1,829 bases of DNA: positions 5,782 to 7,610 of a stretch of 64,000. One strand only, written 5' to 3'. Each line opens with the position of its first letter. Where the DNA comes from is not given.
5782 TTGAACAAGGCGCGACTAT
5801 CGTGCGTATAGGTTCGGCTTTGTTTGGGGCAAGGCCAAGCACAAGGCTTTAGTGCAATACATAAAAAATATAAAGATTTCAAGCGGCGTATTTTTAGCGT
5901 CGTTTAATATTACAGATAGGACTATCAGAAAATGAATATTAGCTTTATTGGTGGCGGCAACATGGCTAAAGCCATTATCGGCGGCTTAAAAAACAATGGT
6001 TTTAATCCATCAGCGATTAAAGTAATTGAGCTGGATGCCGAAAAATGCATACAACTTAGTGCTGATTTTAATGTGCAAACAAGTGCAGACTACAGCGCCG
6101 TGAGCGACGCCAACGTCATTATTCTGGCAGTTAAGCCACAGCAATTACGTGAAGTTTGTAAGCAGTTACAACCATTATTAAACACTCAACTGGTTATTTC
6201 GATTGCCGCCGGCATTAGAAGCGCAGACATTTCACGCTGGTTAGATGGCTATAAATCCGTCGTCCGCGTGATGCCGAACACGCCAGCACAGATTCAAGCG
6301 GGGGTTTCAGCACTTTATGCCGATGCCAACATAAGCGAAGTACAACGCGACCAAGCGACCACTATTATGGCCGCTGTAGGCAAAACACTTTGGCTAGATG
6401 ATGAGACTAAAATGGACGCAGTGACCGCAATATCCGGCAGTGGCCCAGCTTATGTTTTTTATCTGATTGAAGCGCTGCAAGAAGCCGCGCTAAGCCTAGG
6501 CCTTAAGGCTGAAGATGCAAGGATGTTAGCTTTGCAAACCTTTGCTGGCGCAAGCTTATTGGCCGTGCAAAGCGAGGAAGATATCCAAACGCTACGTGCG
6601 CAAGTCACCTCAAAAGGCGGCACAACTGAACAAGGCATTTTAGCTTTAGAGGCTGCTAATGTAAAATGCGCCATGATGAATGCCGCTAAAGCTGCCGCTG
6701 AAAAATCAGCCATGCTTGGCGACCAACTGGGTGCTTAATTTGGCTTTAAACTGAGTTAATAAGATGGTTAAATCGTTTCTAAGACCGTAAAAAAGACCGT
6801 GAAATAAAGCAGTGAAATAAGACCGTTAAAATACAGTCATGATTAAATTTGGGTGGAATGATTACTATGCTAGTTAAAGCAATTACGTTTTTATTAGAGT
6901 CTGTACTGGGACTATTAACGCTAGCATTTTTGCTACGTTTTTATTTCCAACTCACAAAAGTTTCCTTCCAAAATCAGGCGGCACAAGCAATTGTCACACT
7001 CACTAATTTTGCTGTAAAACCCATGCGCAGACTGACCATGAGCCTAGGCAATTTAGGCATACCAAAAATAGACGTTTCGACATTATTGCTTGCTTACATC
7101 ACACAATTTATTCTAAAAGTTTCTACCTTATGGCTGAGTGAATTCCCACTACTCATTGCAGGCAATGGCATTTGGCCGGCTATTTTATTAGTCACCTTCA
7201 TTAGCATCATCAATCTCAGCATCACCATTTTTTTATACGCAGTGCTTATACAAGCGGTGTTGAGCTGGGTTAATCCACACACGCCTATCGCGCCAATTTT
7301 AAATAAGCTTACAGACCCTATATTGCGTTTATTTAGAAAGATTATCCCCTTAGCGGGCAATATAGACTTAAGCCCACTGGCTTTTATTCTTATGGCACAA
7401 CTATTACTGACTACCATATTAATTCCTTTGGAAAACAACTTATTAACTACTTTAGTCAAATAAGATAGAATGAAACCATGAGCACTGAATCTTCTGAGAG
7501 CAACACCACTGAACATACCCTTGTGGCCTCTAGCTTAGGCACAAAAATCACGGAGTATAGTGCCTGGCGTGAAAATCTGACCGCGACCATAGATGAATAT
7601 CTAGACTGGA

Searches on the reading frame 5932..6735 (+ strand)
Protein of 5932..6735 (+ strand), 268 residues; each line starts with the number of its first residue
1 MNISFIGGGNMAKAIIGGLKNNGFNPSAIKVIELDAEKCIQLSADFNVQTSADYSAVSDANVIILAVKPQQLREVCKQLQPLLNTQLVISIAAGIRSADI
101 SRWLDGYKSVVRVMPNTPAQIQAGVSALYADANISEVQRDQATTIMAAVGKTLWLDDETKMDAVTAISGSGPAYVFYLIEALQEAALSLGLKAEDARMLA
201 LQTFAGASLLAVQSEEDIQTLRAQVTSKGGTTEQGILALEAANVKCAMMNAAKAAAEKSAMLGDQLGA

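Call 58: search_protein_families(library=pfam, proteins=[window:5932-6735:+], max_evalue=0.00001)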
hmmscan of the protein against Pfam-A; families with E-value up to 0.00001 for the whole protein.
window:5932-6735:+ (268 aa): 2 families
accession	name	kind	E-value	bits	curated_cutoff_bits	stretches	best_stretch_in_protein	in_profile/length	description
PF14748.11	P5CR_dimer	-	3.9e-33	114.3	25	1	158-260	1-103/105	Pyrroline-5-carboxylate reductase dimerisation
PF03807.23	F420_oxidored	-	1.3e-19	71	21.6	1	3-94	2-94/94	NADP oxidoreductase coenzyme F420-dependent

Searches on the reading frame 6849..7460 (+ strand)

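Call 58: search_protein_families(library=pfam, proteins=[window:6849-7460:+], max_evalue=0.00001)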
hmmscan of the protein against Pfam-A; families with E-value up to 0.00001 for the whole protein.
window:6849-7460:+ (204 aa): 1 family
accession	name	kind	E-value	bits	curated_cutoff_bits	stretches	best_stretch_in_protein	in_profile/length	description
PF02325.22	YGGT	-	1.1e-27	96.7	27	2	124-187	3-67/70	YGGT family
